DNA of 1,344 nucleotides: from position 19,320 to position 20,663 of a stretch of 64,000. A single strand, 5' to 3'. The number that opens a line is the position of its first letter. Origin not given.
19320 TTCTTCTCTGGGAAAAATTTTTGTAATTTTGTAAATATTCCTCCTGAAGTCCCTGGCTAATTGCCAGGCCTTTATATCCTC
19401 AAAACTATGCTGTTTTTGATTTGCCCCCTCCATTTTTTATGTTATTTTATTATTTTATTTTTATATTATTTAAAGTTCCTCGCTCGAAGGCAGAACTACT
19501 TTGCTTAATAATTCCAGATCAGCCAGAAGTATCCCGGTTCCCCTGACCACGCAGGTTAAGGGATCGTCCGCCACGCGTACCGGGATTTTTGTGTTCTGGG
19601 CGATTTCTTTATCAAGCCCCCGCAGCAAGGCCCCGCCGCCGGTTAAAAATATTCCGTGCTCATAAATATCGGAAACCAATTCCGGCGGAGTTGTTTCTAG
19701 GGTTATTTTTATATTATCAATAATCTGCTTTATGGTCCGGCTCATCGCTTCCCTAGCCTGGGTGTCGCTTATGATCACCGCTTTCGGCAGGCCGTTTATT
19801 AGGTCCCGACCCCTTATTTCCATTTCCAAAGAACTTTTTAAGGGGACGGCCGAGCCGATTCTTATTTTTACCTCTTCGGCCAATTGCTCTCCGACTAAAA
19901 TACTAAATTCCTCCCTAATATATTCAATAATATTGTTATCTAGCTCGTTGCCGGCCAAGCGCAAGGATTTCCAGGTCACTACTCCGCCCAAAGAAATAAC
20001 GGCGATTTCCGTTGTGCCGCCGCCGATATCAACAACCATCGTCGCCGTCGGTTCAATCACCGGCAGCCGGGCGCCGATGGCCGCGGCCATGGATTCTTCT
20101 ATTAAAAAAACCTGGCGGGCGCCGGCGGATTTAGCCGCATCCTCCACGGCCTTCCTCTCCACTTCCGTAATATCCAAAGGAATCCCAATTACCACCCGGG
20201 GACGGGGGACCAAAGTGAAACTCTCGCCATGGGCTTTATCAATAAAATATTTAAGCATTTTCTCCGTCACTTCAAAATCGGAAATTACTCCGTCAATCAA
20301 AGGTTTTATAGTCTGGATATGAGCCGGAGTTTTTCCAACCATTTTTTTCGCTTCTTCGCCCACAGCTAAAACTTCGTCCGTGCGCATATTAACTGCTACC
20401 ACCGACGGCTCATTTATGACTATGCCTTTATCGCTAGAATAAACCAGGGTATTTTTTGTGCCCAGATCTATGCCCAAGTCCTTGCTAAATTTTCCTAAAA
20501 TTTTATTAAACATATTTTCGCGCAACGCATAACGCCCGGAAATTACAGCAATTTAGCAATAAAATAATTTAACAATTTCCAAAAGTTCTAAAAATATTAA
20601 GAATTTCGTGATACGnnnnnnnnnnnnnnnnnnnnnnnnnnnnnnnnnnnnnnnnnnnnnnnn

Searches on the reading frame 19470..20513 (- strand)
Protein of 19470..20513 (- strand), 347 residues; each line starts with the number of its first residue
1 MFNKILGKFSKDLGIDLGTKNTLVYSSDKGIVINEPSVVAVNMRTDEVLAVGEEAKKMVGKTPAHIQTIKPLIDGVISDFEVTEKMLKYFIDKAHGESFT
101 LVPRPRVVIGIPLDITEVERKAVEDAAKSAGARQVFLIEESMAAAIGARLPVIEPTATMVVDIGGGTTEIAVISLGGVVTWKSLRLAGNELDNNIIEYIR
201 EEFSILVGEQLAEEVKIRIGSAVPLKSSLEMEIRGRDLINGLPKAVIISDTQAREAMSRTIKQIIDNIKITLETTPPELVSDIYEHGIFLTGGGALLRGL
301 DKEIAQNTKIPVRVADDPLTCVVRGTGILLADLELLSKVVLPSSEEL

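Call 64: search_protein_families(library=pfam, proteins=[window:19470-20513:-], max_evalue=0.00001)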
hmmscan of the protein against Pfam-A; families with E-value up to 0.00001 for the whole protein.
window:19470-20513:- (347 aa): 5 families
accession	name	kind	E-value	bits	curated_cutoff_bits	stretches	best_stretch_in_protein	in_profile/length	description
PF06723.19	MreB_Mbl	-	3.6e-141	470.2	27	1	10-336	1-325/327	MreB/Mbl protein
PF00012.26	HSP70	-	2.5e-14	52.9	20.6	1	106-211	135-246/599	Hsp70 protein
PF14450.12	FtsA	-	2e-10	41.5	31.8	1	159-316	1-111/127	Cell division protein FtsA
PF00022.25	Actin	-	6.5e-10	38.6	27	1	15-203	9-192/410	Actin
PF11104.14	PilM_2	-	1.3e-06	28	27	0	286-317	276-307/340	Type IV pilus assembly protein PilM;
